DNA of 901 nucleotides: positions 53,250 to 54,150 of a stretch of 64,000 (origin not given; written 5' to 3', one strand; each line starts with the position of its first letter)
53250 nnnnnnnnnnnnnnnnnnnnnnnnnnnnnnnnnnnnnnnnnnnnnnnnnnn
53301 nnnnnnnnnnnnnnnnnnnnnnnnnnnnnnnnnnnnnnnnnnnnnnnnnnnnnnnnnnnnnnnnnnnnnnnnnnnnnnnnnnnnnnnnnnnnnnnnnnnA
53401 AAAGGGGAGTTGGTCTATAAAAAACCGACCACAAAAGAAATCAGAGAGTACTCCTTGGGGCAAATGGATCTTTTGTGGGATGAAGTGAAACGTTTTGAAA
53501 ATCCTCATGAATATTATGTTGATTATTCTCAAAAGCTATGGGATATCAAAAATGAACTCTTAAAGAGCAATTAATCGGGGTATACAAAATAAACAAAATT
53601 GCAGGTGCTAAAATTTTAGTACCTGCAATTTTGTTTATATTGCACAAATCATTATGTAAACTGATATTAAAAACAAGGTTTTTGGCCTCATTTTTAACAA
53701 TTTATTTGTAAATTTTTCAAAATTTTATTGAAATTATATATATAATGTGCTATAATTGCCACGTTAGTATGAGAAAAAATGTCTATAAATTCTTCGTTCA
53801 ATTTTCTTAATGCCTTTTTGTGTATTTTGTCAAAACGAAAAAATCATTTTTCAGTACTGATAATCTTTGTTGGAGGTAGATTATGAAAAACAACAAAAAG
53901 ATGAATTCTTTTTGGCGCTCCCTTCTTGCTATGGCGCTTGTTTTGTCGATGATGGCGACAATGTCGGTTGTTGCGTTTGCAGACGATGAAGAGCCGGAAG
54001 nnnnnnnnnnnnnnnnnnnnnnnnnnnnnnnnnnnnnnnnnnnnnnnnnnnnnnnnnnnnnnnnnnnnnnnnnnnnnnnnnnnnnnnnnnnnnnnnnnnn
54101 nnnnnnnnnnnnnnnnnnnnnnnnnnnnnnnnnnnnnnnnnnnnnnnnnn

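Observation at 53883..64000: Tightly coupled operon mixing sugar-ABC components with three non-transporter envelope proteins; no ATPase in view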

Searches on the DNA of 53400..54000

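Call 72: search_rna_families(source=window, start=53400, end=54000, threshold=evalue, max_evalue=1)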
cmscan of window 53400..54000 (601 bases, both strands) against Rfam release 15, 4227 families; matches with E-value up to 1: 18.
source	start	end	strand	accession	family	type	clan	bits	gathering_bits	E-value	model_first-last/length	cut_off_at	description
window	53581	53644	-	RF03709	MIR1878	Gene; miRNA;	-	28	70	0.0038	1-100/100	no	MIR1878 microRNA precursor family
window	53580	53648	+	RF04097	MIR2630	Gene; miRNA;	-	27.7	144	0.0019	1-229/229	no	MIR2630 microRNA precursor family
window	53590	53637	+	RF04205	MIR2606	Gene; miRNA;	-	27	139.7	0.089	1-165/165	no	MIR2606 microRNA precursor family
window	53583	53646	+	RF03709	MIR1878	Gene; miRNA;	-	26.4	70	0.01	1-100/100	no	MIR1878 microRNA precursor family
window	53540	53640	+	RF01606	plasmodium_snoR31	Gene; snRNA; snoRNA; HACA-box;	-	24.7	60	0.5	1-145/145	no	small nucleolar RNA snoR31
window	53582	53647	+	RF04130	MIR7996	Gene; miRNA;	-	24.5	119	0.043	1-190/190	no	MIR7996 microRNA precursor family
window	53581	53644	-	RF04255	MIR8001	Gene; miRNA;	-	24.3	90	0.032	1-67/67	no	MIR8001 microRNA precursor family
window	53586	53639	+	RF00704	MIR397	Gene; miRNA;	-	24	55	0.048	1-117/117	no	MIR397 microRNA precursor family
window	53588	53639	+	RF04156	MIR2670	Gene; miRNA;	-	23.9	117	0.0078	1-200/200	no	MIR2670 microRNA precursor family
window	53580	53647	-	RF03845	mir-3327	Gene; miRNA;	-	23.4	85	0.1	1-89/89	no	mir-3327 microRNA precursor family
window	53572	53640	+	RF01473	rli41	Gene; sRNA;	-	23.2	55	0.012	1-494/494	no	Listeria sRNA rli41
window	53576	53651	-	RF03305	mir-3338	Gene; miRNA;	-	22.7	95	0.055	1-84/84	no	mir-3338 microRNA precursor family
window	53589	53631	+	RF01490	rli51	Cis-reg;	-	21.7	48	0.29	1-121/121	no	Listeria snRNA rli51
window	53576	53648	+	RF04174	MIR4208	Gene; miRNA;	-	21.6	140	0.91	1-191/191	no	MIR4208 microRNA precursor family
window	53583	53645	-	RF04139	MIR841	Gene; miRNA;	-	21.1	200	0.07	1-212/212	no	MIR841 microRNA precursor family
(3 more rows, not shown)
